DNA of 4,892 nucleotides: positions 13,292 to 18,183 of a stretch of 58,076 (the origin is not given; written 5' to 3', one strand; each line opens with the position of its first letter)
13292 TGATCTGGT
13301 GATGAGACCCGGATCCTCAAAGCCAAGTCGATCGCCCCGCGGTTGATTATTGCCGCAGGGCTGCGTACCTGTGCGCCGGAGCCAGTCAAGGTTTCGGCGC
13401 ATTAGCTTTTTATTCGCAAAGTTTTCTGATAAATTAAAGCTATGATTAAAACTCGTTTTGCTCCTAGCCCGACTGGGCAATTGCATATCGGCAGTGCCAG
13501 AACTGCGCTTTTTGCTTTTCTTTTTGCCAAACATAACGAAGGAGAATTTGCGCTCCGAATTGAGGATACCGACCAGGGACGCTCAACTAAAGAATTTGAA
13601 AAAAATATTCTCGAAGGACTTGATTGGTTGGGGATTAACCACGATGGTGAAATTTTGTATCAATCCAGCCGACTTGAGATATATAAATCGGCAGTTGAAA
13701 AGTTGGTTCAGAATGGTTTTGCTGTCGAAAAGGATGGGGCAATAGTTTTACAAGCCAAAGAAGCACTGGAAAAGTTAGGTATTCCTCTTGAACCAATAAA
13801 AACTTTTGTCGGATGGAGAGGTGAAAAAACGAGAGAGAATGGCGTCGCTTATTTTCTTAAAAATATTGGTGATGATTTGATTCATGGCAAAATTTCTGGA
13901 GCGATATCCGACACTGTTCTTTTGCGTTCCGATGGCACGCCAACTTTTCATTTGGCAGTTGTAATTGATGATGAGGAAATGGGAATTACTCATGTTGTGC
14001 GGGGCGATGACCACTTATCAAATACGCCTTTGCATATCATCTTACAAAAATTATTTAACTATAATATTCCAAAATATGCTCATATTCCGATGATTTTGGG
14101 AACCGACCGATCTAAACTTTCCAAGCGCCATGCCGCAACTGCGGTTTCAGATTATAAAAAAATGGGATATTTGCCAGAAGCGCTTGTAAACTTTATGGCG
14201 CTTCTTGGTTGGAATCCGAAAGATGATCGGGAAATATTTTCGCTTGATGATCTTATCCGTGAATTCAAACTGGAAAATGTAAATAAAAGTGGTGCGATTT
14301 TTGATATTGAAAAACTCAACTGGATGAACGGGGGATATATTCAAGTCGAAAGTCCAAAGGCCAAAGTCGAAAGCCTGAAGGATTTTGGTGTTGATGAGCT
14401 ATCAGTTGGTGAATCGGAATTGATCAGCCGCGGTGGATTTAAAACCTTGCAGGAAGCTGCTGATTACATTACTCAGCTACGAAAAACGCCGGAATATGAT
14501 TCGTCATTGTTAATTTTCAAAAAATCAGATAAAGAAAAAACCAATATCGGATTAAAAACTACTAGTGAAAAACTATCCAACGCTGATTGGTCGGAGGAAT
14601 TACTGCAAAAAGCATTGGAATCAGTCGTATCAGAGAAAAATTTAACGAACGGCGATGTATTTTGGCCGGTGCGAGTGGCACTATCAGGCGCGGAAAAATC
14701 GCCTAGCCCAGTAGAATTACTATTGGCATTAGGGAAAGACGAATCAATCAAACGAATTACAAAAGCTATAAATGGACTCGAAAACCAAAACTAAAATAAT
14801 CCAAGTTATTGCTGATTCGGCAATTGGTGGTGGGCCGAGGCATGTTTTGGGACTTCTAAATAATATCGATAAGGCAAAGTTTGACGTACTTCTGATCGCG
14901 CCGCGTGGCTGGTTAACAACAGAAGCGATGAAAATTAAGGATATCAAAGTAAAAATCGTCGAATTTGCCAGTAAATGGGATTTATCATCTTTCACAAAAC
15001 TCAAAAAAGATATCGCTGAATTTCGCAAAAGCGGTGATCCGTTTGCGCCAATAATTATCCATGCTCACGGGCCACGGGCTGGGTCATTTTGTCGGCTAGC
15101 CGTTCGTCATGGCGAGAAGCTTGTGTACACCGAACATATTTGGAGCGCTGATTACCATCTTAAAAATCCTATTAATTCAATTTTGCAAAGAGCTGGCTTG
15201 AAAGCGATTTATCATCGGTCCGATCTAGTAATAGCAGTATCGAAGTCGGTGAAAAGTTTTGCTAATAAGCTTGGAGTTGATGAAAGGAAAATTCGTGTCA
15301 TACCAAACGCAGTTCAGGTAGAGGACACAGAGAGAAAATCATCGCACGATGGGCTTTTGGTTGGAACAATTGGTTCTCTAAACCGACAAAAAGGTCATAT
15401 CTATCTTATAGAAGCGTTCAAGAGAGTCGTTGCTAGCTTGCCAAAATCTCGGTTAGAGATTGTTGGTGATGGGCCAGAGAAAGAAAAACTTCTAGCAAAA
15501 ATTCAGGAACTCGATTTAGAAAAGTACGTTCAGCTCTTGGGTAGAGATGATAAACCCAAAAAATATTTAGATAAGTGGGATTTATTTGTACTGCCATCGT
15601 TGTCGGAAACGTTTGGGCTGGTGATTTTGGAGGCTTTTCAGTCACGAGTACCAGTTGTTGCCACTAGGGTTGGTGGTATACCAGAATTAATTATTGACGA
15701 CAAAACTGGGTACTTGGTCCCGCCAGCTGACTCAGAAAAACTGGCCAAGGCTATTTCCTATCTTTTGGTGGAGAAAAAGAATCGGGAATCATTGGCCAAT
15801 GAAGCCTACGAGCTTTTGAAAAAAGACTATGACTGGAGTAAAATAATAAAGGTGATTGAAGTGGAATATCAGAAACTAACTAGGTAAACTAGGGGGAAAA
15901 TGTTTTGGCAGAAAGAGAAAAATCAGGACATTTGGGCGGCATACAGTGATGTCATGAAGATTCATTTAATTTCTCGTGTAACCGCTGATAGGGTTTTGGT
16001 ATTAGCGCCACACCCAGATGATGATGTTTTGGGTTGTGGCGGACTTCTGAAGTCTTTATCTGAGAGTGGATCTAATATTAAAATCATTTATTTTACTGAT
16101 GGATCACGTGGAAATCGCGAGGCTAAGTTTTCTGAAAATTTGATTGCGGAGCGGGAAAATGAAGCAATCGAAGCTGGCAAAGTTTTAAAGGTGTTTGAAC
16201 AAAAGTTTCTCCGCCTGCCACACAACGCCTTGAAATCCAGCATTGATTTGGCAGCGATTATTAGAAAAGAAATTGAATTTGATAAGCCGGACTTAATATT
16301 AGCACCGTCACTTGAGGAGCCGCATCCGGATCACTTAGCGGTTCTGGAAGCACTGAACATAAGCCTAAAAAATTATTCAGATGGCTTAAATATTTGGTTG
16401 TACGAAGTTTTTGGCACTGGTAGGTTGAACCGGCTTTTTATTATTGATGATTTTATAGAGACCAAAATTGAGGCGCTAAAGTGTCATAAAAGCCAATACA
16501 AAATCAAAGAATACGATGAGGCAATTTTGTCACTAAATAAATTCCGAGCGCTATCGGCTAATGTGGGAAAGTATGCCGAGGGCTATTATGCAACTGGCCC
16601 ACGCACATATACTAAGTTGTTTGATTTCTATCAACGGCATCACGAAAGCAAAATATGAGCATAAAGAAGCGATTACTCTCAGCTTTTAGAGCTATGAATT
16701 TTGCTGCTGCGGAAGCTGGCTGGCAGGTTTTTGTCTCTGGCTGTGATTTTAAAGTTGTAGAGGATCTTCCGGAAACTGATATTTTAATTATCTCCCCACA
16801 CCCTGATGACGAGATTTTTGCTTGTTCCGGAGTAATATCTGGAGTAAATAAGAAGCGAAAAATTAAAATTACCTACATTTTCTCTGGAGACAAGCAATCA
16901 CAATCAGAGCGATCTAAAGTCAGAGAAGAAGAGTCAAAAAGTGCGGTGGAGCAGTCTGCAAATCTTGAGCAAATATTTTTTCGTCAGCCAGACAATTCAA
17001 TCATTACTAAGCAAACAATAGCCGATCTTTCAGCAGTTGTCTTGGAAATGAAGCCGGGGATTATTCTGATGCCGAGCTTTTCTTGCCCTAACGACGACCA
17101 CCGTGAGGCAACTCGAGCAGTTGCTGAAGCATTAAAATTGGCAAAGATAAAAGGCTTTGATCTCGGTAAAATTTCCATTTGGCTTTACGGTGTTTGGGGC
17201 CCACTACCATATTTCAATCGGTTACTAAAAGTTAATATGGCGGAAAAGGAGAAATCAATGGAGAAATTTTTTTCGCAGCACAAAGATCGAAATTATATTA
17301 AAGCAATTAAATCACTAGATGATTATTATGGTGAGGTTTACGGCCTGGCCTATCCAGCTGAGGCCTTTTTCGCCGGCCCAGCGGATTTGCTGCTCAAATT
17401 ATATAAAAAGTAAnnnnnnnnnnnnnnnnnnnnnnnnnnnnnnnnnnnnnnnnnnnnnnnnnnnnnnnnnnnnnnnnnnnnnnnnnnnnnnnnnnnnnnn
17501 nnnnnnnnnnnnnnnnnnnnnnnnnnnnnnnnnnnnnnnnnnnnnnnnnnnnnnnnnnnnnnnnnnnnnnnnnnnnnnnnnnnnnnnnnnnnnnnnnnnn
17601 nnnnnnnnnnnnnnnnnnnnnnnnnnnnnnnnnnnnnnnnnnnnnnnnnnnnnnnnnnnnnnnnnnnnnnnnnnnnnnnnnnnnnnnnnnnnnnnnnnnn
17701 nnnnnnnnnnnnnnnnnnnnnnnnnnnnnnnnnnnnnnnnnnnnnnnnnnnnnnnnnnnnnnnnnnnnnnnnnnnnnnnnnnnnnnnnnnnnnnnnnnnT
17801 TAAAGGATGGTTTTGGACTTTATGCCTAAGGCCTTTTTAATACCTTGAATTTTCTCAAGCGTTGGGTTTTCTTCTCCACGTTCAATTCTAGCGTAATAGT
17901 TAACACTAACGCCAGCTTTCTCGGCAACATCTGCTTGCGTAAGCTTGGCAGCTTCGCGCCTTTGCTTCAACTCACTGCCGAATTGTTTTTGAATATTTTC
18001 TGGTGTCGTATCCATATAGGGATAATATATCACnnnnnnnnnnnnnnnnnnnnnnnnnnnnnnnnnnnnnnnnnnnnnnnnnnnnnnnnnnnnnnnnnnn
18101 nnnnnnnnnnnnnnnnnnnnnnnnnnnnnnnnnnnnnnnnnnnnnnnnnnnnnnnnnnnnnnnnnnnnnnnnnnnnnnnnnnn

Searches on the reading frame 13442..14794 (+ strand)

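Call 68: search_protein_families(library=pfam, proteins=[window:13442-14794:+], max_evalue=0.00001)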
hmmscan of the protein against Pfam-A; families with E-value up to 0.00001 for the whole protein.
window:13442-14794:+ (450 aa): 2 families
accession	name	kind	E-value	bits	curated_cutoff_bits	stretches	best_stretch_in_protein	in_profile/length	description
PF00749.27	tRNA-synt_1c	-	1.5e-81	274.2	23.4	2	144-294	159-314/314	tRNA synthetases class I (E and Q), catalytic domain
PF19269.4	Anticodon_2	-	9.6e-24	84.8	23.6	1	332-443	26-141/141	Anticodon binding domain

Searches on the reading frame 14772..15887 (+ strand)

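Call 68: search_protein_families(library=pfam, proteins=[window:14772-15887:+], max_evalue=0.00001)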
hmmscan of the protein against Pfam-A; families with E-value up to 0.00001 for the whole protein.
window:14772-15887:+ (371 aa): 5 families
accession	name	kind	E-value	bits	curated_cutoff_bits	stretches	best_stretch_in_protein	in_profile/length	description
PF00534.26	Glycos_transf_1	-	9.5e-42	142.9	26.4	1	191-347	12-171/172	Glycosyl transferases group 1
PF13692.12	Glyco_trans_1_4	-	4.5e-38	131.1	27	1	197-332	4-140/142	Glycosyl transferases group 1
PF13439.12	Glyco_transf_4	-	2.6e-23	83.3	28.5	1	18-184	1-169/170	Glycosyltransferase Family 4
PF13579.12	Glyco_trans_4_4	-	3.5e-16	60.4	29.7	1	19-179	1-157/158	Glycosyl transferase 4-like domain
PF20706.3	GT4-conflict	-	3.1e-12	46.6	26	1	145-359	142-382/385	Family 4 Glycosyltransferase in conflict systems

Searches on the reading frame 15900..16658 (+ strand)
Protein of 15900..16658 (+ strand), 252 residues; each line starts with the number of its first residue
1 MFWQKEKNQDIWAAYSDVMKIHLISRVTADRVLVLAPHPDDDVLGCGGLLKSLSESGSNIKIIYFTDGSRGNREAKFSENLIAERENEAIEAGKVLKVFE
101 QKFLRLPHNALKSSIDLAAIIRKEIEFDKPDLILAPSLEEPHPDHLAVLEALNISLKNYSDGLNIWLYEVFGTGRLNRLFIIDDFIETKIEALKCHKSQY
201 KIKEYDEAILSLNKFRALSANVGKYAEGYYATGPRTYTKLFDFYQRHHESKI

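Call 68: search_protein_families(library=pfam, proteins=[window:15900-16658:+], max_evalue=0.00001)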
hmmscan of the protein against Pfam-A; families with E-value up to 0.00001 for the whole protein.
window:15900-16658:+ (252 aa): 1 family
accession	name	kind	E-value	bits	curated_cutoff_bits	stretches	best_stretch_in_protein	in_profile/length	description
PF02585.22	PIG-L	-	8.6e-25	88.2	28.2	1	33-151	1-124/129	GlcNAc-PI de-N-acetylase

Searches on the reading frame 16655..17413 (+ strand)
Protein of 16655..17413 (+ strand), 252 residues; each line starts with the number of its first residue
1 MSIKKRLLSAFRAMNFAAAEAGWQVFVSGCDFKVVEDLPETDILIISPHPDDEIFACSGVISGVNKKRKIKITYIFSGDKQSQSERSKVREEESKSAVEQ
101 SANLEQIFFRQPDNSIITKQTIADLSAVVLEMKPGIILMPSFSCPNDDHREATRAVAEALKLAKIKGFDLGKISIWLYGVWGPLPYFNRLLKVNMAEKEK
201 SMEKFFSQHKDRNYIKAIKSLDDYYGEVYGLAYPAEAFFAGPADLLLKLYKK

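Call 68: search_protein_families(library=pfam, proteins=[window:16655-17413:+], max_evalue=0.00001)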
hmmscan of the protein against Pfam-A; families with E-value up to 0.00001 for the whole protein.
window:16655-17413:+ (252 aa): 1 family
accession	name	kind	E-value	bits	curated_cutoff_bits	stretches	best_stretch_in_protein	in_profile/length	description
PF02585.22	PIG-L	-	6.7e-18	65.9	28.2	1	44-159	1-128/129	GlcNAc-PI de-N-acetylase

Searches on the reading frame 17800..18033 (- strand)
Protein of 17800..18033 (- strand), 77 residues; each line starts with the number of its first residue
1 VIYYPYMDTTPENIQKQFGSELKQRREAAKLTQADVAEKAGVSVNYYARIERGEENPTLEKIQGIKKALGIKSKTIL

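Call 9: search_protein_families(library=pfam, proteins=[window:17800-18033:-], max_evalue=0.1)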
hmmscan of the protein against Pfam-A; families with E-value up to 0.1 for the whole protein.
window:17800-18033:- (77 aa): 7 families
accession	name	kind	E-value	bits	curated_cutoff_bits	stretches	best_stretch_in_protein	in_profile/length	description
PF01381.28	HTH_3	-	5.4e-16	58.8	23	1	22-72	1-51/55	Helix-turn-helix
PF13560.12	HTH_31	-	8.3e-14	52.1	27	1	17-70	1-55/64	Helix-turn-helix domain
PF12844.13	HTH_19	-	8.6e-07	29.2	30.2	1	19-73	1-55/64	Helix-turn-helix domain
PF13443.12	HTH_26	-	0.00011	22.8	22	1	22-76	2-57/63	Cro/C1-type HTH DNA-binding domain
PF13413.12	HTH_25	-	0.00027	21.1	24.6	1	22-53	2-33/62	Helix-turn-helix domain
PF15731.11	MqsA_antitoxin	-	0.0026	18.3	30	1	19-63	71-115/131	Antitoxin component of bacterial toxin-antitoxin system, MqsA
PF00157.23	Pou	-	0.034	14.5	27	1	16-38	7-29/72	Pou domain - N-terminal to homeobox domain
